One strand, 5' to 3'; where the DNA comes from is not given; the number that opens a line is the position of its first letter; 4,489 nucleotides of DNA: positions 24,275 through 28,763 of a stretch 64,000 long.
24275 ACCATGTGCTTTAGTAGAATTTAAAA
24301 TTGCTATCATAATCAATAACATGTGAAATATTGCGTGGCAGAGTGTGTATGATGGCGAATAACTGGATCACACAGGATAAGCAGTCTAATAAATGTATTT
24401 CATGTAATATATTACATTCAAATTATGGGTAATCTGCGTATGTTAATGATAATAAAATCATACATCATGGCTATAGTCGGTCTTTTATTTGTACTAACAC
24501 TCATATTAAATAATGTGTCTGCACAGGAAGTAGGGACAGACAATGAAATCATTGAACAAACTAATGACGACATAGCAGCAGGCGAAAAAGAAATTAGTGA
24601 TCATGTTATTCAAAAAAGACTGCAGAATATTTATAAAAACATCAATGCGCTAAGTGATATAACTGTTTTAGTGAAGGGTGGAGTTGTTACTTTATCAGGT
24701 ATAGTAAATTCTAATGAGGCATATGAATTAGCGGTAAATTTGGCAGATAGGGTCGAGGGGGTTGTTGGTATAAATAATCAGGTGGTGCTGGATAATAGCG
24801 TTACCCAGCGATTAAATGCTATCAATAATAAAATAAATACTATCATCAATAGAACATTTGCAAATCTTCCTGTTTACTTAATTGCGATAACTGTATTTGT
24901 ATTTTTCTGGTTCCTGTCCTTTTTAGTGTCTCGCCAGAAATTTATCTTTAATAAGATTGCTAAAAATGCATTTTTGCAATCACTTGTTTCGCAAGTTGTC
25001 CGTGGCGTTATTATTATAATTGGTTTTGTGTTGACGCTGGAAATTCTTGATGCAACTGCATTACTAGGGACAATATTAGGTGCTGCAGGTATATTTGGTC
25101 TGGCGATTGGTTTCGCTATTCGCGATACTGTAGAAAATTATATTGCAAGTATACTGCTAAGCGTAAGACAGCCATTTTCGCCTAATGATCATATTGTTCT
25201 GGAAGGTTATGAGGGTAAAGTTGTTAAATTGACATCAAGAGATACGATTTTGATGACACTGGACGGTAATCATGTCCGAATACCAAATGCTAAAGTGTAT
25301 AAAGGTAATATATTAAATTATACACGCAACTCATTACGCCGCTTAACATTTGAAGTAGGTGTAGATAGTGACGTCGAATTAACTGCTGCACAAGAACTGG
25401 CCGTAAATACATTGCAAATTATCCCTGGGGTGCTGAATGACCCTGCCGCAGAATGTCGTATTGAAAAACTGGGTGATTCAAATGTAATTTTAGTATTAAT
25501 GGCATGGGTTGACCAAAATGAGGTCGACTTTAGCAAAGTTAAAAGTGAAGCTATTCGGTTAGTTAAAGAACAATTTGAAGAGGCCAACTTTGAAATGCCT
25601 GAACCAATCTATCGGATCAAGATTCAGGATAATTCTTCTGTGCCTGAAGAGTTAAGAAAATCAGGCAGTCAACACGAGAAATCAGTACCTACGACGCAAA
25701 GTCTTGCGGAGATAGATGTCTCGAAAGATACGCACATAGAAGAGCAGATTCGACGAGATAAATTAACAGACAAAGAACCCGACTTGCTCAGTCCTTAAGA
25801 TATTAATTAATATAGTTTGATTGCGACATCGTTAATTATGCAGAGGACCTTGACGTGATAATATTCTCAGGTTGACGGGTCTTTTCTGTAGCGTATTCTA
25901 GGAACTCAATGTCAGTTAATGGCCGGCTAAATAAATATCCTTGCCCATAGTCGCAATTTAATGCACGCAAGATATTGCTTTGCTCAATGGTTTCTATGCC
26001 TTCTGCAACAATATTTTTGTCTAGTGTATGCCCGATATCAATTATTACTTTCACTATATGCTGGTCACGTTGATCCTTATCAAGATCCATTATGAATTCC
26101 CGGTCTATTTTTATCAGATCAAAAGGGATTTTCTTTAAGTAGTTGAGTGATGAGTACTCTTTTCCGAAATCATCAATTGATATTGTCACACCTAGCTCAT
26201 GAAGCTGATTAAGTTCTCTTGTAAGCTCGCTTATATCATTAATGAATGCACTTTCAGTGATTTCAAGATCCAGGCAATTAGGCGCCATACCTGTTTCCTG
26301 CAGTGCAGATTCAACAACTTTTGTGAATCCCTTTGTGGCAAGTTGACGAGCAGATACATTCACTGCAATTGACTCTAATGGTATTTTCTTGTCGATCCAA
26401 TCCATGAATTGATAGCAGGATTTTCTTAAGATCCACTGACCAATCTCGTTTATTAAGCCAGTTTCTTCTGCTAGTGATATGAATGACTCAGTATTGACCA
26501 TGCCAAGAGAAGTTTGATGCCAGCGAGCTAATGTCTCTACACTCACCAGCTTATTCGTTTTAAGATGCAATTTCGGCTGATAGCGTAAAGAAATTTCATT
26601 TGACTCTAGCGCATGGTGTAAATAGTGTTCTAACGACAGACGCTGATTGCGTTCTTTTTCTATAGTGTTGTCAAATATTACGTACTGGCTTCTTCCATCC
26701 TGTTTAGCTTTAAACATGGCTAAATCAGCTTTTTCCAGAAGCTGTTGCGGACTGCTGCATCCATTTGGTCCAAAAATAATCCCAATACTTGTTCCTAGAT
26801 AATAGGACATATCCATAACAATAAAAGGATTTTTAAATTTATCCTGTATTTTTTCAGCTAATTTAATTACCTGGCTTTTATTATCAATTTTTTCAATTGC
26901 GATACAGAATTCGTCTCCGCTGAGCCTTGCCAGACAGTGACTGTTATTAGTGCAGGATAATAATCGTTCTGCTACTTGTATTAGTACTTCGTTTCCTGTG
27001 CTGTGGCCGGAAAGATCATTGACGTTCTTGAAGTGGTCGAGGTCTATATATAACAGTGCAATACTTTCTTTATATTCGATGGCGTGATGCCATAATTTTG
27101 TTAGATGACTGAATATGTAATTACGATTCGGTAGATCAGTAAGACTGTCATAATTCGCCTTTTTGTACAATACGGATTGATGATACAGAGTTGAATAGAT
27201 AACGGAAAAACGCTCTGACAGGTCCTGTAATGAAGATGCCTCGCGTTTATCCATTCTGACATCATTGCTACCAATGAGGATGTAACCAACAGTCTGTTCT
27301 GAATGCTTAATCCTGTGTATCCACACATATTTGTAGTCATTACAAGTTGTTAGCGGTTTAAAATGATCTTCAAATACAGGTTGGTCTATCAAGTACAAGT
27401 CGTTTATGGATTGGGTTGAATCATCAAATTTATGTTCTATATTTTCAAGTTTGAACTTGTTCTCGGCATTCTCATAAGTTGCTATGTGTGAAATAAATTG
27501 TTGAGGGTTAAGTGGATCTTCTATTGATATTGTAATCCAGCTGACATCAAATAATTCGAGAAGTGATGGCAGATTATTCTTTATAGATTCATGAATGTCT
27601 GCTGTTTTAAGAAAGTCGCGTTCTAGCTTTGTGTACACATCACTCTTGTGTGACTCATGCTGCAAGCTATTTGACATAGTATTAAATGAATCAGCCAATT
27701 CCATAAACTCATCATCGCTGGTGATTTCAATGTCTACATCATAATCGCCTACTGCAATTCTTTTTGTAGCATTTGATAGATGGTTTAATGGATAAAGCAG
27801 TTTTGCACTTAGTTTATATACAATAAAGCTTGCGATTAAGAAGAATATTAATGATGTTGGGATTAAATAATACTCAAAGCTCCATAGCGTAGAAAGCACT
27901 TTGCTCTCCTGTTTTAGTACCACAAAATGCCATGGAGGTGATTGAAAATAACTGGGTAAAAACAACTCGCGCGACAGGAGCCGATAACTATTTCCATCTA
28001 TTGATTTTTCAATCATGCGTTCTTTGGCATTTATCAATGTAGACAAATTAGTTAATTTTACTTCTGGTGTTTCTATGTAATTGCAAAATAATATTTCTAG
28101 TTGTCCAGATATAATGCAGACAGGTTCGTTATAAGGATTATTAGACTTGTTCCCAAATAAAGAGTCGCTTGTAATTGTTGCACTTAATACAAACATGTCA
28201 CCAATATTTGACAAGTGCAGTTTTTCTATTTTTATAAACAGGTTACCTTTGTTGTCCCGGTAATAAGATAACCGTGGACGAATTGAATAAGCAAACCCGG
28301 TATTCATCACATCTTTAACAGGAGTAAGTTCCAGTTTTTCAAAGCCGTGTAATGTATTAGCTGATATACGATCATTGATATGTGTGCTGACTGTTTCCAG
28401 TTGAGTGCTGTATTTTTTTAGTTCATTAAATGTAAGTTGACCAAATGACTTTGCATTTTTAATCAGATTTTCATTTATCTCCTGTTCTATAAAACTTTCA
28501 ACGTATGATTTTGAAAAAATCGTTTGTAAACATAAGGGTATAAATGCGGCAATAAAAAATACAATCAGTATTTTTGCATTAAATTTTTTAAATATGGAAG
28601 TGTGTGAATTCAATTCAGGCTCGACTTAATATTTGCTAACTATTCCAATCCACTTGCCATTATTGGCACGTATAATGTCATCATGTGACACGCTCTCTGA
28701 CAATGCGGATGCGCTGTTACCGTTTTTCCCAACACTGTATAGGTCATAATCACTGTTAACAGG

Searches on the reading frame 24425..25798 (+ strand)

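Call 78: search_protein_families(library=pfam, proteins=[window:24425-25798:+], max_evalue=0.0001)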
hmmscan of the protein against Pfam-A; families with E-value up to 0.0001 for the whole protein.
window:24425-25798:+ (457 aa): 3 families
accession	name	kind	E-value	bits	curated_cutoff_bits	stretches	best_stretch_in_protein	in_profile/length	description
PF00924.24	MS_channel_2nd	-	6.9e-13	49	20.2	1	234-301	1-68/68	Mechanosensitive ion channel, beta-domain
PF04972.22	BON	-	1.1e-09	38.9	27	1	67-122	10-67/69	BON domain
PF21082.3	MS_channel_3rd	-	3.1e-06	28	21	1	307-390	3-87/88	Mechanosensitive ion channel MscS, C-terminal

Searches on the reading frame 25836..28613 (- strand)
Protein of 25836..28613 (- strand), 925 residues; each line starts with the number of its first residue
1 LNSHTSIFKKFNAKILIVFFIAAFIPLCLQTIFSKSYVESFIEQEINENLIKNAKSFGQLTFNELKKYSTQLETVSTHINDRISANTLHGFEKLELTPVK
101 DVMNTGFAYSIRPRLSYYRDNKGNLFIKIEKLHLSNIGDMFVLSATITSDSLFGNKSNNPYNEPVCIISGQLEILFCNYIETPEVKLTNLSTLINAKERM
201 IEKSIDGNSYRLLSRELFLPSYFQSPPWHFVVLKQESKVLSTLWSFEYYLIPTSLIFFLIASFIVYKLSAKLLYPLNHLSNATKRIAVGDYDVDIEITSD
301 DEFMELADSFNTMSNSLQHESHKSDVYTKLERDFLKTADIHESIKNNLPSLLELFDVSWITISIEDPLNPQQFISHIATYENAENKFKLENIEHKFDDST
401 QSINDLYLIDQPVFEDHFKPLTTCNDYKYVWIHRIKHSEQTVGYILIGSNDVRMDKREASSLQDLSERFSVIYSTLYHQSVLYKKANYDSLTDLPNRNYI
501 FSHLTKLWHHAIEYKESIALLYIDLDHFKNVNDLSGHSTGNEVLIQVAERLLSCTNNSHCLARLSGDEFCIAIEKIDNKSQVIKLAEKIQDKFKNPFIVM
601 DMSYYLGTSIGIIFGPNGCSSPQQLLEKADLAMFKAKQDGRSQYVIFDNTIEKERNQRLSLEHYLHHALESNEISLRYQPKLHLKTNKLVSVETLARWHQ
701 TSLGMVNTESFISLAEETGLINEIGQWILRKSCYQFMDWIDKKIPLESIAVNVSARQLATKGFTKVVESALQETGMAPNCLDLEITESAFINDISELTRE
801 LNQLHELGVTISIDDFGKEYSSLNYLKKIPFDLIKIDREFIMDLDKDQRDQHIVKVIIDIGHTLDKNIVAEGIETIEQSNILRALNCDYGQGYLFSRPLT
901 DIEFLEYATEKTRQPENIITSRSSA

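Call 78: search_protein_families(library=pfam, proteins=[window:25836-28613:-], max_evalue=0.0001)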
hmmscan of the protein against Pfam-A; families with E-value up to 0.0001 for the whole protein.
window:25836-28613:- (925 aa): 3 families
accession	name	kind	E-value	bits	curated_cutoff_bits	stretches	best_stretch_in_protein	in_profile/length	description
PF00563.25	EAL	-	8.4e-72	241.8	31.3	1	665-898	4-236/236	EAL domain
PF00990.26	GGDEF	-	2e-44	151.6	23.8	1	486-643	1-161/161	Diguanylate cyclase, GGDEF domain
PF00672.30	HAMP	-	4.8e-12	46.4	25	1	270-318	4-52/53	HAMP domain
